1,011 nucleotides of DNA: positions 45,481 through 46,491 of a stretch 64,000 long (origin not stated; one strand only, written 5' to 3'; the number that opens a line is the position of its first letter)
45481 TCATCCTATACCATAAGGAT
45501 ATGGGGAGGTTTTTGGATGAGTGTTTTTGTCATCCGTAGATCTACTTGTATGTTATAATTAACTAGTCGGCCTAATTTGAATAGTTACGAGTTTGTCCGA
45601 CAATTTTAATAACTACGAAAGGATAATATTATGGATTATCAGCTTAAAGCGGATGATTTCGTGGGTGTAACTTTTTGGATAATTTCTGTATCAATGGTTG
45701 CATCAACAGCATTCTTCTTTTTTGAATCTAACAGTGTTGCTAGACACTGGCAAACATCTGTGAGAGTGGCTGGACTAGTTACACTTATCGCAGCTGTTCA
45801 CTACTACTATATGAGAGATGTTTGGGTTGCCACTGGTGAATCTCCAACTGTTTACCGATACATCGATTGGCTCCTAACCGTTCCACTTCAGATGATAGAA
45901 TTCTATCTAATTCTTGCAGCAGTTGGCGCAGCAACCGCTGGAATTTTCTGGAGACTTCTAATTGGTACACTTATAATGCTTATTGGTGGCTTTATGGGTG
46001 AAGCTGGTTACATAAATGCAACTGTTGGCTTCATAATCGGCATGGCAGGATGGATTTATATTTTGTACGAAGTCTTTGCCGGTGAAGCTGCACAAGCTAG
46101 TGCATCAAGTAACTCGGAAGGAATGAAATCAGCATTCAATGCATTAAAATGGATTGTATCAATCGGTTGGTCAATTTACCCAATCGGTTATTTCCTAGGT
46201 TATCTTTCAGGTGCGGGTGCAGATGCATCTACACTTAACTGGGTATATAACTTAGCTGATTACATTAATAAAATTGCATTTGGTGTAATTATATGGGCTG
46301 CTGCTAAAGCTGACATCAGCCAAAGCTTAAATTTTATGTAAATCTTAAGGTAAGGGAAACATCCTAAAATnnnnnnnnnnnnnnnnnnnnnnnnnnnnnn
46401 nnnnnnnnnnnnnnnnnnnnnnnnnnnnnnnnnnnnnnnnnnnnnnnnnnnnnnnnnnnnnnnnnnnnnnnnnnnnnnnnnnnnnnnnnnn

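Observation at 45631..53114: Light island: blue-tuned proteorhodopsin + crtEIBY-blh retinal operon + PhyH-like oxygenase + stand-alone short LOV photoreceptor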

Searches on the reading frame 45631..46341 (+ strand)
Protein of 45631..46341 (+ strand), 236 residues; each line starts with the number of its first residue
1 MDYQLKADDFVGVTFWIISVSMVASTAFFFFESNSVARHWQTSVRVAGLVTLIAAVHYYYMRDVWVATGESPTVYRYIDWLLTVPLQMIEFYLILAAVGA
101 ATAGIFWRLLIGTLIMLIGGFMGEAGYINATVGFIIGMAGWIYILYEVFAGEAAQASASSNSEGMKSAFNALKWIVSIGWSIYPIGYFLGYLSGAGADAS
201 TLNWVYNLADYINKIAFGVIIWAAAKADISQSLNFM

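Call 3: search_protein_families(library=pfam, proteins=[window:45631-46341:+], max_evalue=0.01)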
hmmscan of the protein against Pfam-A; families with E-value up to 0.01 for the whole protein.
window:45631-46341:+ (236 aa): 1 family
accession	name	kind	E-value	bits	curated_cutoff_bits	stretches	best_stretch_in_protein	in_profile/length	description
PF01036.24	Bac_rhodopsin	-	4.1e-49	167.5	24.6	1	11-225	3-221/224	Bacteriorhodopsin-like protein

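Call 23: list_cluster_members(proteins=[P0049, P0072, P0081, P0105, P0054, window:45631-46338:+, window:55819-57108:-, window:54926-55816:+, window:51851-52654:-, window:53107-53562:-])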
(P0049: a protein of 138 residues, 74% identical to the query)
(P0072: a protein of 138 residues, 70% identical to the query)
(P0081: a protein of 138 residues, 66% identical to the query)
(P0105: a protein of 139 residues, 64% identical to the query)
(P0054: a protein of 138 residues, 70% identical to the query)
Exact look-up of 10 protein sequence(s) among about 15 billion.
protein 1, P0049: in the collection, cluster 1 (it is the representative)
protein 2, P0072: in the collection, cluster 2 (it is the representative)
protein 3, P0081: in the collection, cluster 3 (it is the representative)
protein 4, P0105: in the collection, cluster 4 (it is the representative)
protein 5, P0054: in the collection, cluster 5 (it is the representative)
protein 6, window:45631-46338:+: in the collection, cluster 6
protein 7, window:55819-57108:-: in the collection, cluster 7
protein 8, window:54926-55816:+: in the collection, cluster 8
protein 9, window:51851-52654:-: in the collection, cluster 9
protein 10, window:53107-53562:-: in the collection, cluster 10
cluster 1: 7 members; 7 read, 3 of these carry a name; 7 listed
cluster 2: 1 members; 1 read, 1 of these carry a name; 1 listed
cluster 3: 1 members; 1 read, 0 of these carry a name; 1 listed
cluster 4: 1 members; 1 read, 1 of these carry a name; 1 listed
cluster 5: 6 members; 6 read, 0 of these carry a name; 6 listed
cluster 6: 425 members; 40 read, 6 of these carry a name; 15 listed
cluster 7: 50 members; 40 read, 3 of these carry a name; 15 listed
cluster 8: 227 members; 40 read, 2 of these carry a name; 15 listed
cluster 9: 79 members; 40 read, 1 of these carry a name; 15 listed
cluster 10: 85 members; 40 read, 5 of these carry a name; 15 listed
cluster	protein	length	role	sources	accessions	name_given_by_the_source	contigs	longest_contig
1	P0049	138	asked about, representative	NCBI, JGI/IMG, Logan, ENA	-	PAS domain S-box-containing protein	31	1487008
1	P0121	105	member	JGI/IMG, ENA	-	PAS domain S-box-containing protein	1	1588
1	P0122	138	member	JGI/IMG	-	PAS domain S-box-containing protein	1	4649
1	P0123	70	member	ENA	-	-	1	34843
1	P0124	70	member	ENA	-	-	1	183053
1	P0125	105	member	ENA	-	-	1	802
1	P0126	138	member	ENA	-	-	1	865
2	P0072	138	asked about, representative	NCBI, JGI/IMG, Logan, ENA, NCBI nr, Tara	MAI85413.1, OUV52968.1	MAG: biphenyl 2,3-dioxygenase [Rickettsiales bacterium] | biphenyl 2,3-dioxygenase [Rickettsiales bacterium] | strand:+ start:66375 stop:66791 length:417 start_codon:yes stop_codon:yes ...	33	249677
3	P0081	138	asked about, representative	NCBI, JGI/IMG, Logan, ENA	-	-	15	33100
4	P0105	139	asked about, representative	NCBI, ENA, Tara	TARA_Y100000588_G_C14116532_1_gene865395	strand:- start:299 stop:718 length:420 start_codon:yes stop_codon:yes gene_type:complete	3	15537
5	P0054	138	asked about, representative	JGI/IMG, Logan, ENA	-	-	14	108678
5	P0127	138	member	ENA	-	-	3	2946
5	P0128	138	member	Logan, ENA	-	-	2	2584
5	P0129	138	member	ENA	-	-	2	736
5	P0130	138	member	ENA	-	-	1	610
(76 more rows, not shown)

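Call 30: search_protein_families(library=ncbifam, proteins=[window:45631-46341:+], max_evalue=0.01)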
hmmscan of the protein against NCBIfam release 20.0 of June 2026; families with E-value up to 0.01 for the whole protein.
window:45631-46341:+ (236 aa): 0 families

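Call 41: find_homologous_proteins(query=window:45631-46338:+)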
Query window:45631-46338:+ (236 aa): 8000 proteins with E <= 0.001 among 8000 candidates; the best 120 are listed.
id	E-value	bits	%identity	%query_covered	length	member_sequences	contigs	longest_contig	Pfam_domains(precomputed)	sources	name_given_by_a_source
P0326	1.0e-150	518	-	-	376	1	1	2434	PF01036.25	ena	-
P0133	6.8e-130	450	87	94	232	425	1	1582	PF01036.25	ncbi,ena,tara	tara:strand:- start:104 stop:802 length:699 start_codon:yes stop_codon:yes gene_type:complete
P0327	2.7e-129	448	89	98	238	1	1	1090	PF01036.25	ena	-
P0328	2.7e-127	441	87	94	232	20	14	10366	PF01036.25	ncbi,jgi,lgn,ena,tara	jgi:bacteriorhodopsin|tara:strand:- start:249 stop:947 length:699 start_codon:yes stop_codon:yes gen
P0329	5.8e-127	440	86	98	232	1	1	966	PF01036.25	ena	-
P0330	3.2e-124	431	87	97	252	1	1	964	PF01036.25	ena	-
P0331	2.6e-123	428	83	94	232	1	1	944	PF01036.25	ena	-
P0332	4.9e-123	427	86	97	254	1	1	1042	PF01036.25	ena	-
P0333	2.4e-121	422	83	94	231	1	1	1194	PF01036.25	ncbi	-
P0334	4.4e-121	421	85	97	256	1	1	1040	PF01036.25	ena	-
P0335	3.3e-120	418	81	98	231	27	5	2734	PF01036.25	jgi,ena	-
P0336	6.3e-120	417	84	94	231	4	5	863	PF01036.25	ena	-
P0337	1.4e-119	416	82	94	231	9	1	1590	PF01036.25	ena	-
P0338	3.1e-119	415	82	94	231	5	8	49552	PF01036.25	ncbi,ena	-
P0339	3.3e-119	415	85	94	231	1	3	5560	PF01036.25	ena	-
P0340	3.3e-119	415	83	94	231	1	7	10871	PF01036.25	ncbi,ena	-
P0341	3.4e-119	415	83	94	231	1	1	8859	PF01036.25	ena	-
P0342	4.4e-119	414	83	94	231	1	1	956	PF01036.25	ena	-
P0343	5.0e-119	414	82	94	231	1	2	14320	PF01036.25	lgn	-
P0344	5.3e-119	414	83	94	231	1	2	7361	PF01036.25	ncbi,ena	-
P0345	6.3e-119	414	82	97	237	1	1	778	PF01036.25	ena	-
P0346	1.4e-118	413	82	94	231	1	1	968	PF01036.25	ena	-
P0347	1.5e-118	413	83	94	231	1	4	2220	PF01036.25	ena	-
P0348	2.2e-118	412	82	94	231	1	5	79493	PF01036.25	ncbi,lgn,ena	ncbi:MAG: bacteriorhodopsin-like [Alphaproteobacteria bacterium]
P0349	2.5e-118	412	83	94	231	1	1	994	PF01036.25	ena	-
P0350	3.3e-118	412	83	94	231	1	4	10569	PF01036.25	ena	-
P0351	4.0e-118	411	82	94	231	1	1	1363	PF01036.25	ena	-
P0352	4.2e-118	411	82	94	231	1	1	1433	PF01036.25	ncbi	-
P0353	4.2e-118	411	82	94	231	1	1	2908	PF01036.25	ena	-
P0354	4.5e-118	411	82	94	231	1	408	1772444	PF01036.25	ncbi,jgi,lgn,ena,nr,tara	ncbi:MAG: xanthorhodopsin [Alphaproteobacteria bacterium]|jgi:bacteriorhodopsin|nr:MAG: xanthorhodop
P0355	4.8e-118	411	82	94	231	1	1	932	PF01036.25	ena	-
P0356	4.9e-118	411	82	94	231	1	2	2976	PF01036.25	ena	-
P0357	5.2e-118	411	81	97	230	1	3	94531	PF01036.25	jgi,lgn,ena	-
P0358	5.9e-118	411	83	95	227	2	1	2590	PF01036.25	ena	-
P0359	6.7e-118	410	81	97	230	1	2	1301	PF01036.25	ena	-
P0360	7.8e-118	410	82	94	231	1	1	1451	PF01036.25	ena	-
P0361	8.3e-118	410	82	94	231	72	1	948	PF01036.25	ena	-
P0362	8.6e-118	410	82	94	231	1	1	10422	PF01036.25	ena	-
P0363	1.0e-117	410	81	94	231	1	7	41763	PF01036.25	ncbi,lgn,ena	-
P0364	1.1e-117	410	82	94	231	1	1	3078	PF01036.25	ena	-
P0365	1.2e-117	410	82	94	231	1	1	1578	PF01036.25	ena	-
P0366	1.2e-117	410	82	94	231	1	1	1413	PF01036.25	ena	-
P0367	1.3e-117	410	82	94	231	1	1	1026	PF01036.25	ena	-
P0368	1.3e-117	410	82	94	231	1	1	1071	PF01036.25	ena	-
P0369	1.3e-117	410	82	94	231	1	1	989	PF01036.25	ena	-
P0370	1.3e-117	410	82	94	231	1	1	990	PF01036.25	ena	-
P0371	1.4e-117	409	82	94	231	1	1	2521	PF01036.25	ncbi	-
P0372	1.4e-117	409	82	94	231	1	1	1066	PF01036.25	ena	-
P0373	1.5e-117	409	82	94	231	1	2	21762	PF01036.25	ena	-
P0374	1.6e-117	409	82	94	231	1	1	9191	PF01036.25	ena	-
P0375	1.7e-117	409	82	94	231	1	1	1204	PF01036.25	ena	-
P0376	1.7e-117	409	82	94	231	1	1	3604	PF01036.25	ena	-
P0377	1.8e-117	409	82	94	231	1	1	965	PF01036.25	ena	-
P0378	1.8e-117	409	82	94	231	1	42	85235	PF01036.25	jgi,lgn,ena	jgi:bacteriorhodopsin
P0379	2.1e-117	409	82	94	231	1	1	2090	PF01036.25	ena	-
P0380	2.3e-117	409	83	92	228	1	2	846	PF01036.25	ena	-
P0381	2.7e-117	409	82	94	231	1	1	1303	PF01036.25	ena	-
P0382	2.9e-117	408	82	94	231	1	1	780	PF01036.25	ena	-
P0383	3.0e-117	408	83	92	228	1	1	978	PF01036.25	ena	-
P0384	3.8e-117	408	82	94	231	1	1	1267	PF01036.25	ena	-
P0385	3.9e-117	408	82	94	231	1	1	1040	PF01036.25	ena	-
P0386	4.0e-117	408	81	94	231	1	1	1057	PF01036.25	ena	-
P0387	4.6e-117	408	81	94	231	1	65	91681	PF01036.25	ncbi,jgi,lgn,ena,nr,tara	ncbi:MAG: biphenyl 2,3-dioxygenase [Pelagibacteraceae bacterium TMED65]|nr:biphenyl 2,3-dioxygenase 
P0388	5.1e-117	408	81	94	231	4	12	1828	PF01036.25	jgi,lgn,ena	jgi:bacteriorhodopsin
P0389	5.3e-117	408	82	94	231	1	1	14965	PF01036.25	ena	-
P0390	5.3e-117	408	82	94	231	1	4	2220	PF01036.25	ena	-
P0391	5.9e-117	407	82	94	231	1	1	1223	PF01036.25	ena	-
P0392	6.0e-117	407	82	94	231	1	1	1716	PF01036.25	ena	-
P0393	8.9e-117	407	82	94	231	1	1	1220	PF01036.25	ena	-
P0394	9.8e-117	407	82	94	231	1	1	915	PF01036.25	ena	-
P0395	1.0e-116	407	83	92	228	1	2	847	PF01036.25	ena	-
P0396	1.1e-116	407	82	94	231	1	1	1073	PF01036.25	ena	-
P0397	1.3e-116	406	83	92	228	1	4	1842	PF01036.25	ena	-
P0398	1.7e-116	406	80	98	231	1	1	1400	PF01036.25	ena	-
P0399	2.0e-116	406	83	92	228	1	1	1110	PF01036.25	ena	-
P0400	2.1e-116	406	83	92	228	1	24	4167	PF01036.25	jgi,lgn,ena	-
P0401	5.7e-116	404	82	94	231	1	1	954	PF01036.25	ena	-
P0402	6.3e-116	404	83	92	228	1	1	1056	PF01036.25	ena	-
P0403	6.9e-116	404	83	92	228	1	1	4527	PF01036.25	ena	-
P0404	8.4e-116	404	83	92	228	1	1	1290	PF01036.25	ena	-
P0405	8.4e-116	404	82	94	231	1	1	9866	PF01036.25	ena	-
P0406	9.3e-116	403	82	94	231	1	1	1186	PF01036.25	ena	-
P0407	1.6e-114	399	78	97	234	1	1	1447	PF01036.25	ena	-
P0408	2.6e-114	399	80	96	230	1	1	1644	PF01036.25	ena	-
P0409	3.2e-114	398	80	97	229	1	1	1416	PF01036.25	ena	-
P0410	5.9e-113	394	81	93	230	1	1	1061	PF01036.25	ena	-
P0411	1.0e-112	393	80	97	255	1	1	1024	PF01036.25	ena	-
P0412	1.2e-112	393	81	92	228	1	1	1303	PF01036.25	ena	-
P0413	2.1e-112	393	77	97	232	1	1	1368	PF01036.25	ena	-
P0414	2.1e-112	392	81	92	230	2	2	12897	PF01036.25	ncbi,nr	ncbi:MAG: biphenyl 2,3-dioxygenase [Rickettsiales bacterium]|nr:biphenyl 2,3-dioxygenase [Rickettsia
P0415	3.1e-112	392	81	93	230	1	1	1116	PF01036.25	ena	-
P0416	3.4e-112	392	81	93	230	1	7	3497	PF01036.25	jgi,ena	-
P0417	4.0e-112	392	81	93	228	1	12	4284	PF01036.25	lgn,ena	-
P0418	4.2e-112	392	83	92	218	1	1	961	PF01036.25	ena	-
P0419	7.2e-112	391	80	93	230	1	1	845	PF01036.25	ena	-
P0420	2.4e-111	389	80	92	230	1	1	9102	PF01036.25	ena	-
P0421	2.4e-111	389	76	95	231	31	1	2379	PF01036.25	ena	-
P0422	2.8e-111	389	76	95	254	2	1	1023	PF01036.25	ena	-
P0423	5.8e-111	388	79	96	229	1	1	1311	PF01036.25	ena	-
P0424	1.0e-110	387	81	92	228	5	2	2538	PF01036.25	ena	-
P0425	3.7e-110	385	75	97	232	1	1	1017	PF01036.25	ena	-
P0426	6.0e-110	384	75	98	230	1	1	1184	PF01036.25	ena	-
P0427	7.9e-110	384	75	98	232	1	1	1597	PF01036.25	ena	-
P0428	3.5e-109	382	79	92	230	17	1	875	PF01036.25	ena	-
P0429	4.5e-109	382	78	95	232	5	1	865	PF01036.25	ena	-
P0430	6.5e-109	381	78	95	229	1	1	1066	PF01036.25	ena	-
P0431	1.5e-108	380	77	94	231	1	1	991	PF01036.25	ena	-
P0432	1.8e-108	380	77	95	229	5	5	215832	PF01036.25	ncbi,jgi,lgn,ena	-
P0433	1.8e-108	380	74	97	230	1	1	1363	PF01036.25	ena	-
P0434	1.7e-107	376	82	89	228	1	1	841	PF01036.25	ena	-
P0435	1.3e-106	374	83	85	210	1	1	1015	PF01036.25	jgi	-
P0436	1.4e-106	373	83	85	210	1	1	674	PF01036.25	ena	-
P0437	3.6e-106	372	74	98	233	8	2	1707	PF01036.25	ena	-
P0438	3.7e-105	369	73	97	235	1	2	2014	PF01036.25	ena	-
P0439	1.0e-103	364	74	97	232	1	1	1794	PF01036.25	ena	-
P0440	1.4e-103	364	74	97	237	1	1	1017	PF01036.25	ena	-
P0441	5.0e-103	362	75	89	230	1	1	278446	PF01036.25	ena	-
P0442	5.6e-103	362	71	97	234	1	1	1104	PF01036.25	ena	-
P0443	7.4e-103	361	85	82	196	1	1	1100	PF01036.25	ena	-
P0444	1.3e-102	361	71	95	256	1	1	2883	PF01036.25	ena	-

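Call 42: find_encoding_contigs(protein=P0441, flank=10000, max_places=2)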
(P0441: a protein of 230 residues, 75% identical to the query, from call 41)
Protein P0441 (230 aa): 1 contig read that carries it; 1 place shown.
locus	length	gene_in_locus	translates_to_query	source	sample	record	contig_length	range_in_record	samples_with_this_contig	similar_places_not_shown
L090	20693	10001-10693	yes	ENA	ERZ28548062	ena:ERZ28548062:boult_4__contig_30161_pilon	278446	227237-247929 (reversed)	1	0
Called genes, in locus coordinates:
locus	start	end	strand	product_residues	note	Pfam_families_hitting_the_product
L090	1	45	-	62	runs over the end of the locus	-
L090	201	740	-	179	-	PF00348:polyprenyl_synt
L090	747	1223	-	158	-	PF01206:TusA, PF02609:Exonuc_VII_S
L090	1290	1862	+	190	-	PF09084:NMT1 (faint)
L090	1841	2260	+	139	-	-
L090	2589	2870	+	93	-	PF00528:BPD_transp_1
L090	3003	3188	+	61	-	PF00005:ABC_tran (weak)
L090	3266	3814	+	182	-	PF00005:ABC_tran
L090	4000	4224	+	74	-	PF01618:MotA_ExbB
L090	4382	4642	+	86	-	PF02472:ExbD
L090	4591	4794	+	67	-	-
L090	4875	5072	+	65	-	-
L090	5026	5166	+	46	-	-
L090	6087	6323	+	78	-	-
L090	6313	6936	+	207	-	PF13609:Porin_4 (weak)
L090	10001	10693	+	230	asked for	PF01036:Bac_rhodopsin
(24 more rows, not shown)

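Call 43: find_encoding_contigs(protein=P0354, flank=10000, max_places=4)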
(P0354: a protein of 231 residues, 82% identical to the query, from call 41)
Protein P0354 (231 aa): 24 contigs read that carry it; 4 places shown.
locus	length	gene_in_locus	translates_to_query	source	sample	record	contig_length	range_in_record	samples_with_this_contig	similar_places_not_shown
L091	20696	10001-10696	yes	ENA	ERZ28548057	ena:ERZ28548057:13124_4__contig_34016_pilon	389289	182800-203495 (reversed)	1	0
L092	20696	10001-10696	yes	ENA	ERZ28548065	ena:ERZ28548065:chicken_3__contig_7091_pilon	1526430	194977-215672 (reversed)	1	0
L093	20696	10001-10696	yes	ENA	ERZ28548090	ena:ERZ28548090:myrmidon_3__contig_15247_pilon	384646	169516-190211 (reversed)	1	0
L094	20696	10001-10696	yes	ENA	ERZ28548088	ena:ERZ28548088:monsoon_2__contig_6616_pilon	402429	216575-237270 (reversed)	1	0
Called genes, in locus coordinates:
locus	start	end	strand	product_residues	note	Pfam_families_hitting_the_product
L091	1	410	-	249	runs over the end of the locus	PF00348:polyprenyl_synt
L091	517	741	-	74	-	PF02609:Exonuc_VII_S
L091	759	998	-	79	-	PF01206:TusA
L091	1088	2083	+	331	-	PF09084:NMT1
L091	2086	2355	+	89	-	-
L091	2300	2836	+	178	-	PF00528:BPD_transp_1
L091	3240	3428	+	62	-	PF00005:ABC_tran (faint)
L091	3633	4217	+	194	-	PF01618:MotA_ExbB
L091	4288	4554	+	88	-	PF02472:ExbD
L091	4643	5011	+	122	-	PF02472:ExbD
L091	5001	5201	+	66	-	-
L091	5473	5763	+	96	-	PF03544:TonB_C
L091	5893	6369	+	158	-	-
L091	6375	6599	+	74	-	-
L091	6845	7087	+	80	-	-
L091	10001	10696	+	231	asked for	PF01036:Bac_rhodopsin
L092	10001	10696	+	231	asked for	PF01036:Bac_rhodopsin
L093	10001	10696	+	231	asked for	PF01036:Bac_rhodopsin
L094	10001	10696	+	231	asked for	PF01036:Bac_rhodopsin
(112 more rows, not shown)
